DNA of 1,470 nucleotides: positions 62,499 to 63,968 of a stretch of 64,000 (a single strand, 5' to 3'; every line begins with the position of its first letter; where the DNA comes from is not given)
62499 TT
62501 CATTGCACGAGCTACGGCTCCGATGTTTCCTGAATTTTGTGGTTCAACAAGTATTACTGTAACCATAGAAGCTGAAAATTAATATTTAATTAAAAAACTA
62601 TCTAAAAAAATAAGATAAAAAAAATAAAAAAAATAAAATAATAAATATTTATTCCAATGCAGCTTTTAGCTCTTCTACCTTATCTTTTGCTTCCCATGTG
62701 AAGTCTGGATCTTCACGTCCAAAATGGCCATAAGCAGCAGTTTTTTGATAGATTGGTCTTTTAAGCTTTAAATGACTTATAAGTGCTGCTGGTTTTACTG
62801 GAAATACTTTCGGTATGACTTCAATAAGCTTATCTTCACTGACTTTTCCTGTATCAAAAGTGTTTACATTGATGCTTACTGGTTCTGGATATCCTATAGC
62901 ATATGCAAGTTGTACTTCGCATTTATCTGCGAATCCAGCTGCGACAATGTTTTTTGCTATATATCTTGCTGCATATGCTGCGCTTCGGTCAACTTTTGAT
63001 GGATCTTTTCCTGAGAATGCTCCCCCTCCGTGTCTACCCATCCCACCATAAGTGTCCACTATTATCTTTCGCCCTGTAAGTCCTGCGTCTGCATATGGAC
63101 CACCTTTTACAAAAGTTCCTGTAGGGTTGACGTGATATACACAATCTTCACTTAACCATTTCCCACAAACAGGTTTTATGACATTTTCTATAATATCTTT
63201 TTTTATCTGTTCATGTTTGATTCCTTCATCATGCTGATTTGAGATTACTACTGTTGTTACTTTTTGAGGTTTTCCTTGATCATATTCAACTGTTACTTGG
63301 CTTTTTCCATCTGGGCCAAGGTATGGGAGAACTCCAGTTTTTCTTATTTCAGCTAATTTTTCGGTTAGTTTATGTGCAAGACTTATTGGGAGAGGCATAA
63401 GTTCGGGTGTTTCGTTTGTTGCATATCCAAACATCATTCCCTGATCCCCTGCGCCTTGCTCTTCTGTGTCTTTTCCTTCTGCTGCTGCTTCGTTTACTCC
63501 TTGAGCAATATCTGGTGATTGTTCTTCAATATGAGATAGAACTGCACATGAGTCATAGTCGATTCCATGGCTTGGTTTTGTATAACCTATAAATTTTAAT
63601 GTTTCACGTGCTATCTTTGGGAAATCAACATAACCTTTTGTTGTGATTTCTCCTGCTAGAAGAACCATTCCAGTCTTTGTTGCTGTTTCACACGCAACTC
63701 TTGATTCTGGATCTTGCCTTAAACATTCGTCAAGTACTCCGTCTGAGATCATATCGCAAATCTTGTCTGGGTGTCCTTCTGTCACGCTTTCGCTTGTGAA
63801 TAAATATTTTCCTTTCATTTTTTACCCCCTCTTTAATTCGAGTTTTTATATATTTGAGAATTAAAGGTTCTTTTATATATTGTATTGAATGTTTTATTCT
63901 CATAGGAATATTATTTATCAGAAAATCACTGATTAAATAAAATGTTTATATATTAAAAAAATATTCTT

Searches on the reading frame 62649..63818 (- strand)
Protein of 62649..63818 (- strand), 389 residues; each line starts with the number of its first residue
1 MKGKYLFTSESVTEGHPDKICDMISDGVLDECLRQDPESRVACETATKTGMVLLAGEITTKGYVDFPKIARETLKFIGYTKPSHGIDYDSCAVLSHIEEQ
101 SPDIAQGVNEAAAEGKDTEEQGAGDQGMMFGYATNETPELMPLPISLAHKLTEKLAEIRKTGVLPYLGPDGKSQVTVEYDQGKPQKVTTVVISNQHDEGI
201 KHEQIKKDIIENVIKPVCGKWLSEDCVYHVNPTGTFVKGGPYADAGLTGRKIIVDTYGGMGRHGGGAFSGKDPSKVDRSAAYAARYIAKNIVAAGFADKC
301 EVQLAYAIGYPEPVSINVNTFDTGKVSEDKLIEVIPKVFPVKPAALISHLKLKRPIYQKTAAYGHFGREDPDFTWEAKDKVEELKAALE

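Call 25: search_protein_families(library=pfam, proteins=[window:62649-63818:-], max_evalue=0.001)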
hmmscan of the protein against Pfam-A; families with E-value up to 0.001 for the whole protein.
window:62649-63818:- (389 aa): 3 families
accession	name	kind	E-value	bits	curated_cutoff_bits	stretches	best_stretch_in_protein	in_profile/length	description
PF02773.21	S-AdoMet_synt_C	-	3.5e-67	225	25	1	239-376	2-137/138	S-adenosylmethionine synthetase, C-terminal domain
PF02772.21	S-AdoMet_synt_M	-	6.3e-50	168.8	29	1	120-236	1-120/120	S-adenosylmethionine synthetase, central domain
PF00438.25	S-AdoMet_synt_N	-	6.2e-43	145.8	33.1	1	4-102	1-99/99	S-adenosylmethionine synthetase, N-terminal domain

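Call 42: find_encoding_contigs(protein=window:62649-63818:-, flank=10000, max_places=2)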
Protein window:62649-63818:- (389 aa): 3 contigs read that carry it; 2 places shown.
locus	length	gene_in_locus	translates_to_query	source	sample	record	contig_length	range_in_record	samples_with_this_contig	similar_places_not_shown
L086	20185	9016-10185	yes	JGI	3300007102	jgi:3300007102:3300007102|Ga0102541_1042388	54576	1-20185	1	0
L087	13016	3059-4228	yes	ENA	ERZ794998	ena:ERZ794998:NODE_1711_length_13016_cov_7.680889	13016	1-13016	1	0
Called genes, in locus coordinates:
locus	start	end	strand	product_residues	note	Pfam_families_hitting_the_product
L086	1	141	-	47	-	?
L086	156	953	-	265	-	PF01428:zf-AN1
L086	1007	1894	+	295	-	PF01207:Dus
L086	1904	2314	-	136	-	-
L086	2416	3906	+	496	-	-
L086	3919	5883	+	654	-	PF01261:AP_endonuc_2 (weak)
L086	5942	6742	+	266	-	PF01909:NTP_transf_2 (weak), PF18765:Polbeta (weak)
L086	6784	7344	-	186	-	PF02676:TYW3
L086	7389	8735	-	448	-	PF07705:CARDB (faint)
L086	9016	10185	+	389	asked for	PF00438:S-AdoMet_synt_N, PF02772:S-AdoMet_synt_M, PF02773:S-AdoMet_synt_C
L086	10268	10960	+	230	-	PF00588:SpoU_methylase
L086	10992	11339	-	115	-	-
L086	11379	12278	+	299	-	PF01555:N6_N4_Mtase (weak), PF11599:AviRa (faint), PF01170:UPF0020, PF02384:N6_Mtase (weak), PF13847:Methyltransf_31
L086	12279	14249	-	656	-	PF01326:PPDK_N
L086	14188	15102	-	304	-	PF01116:F_bP_aldolase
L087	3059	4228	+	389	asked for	PF00438:S-AdoMet_synt_N, PF02772:S-AdoMet_synt_M, PF02773:S-AdoMet_synt_C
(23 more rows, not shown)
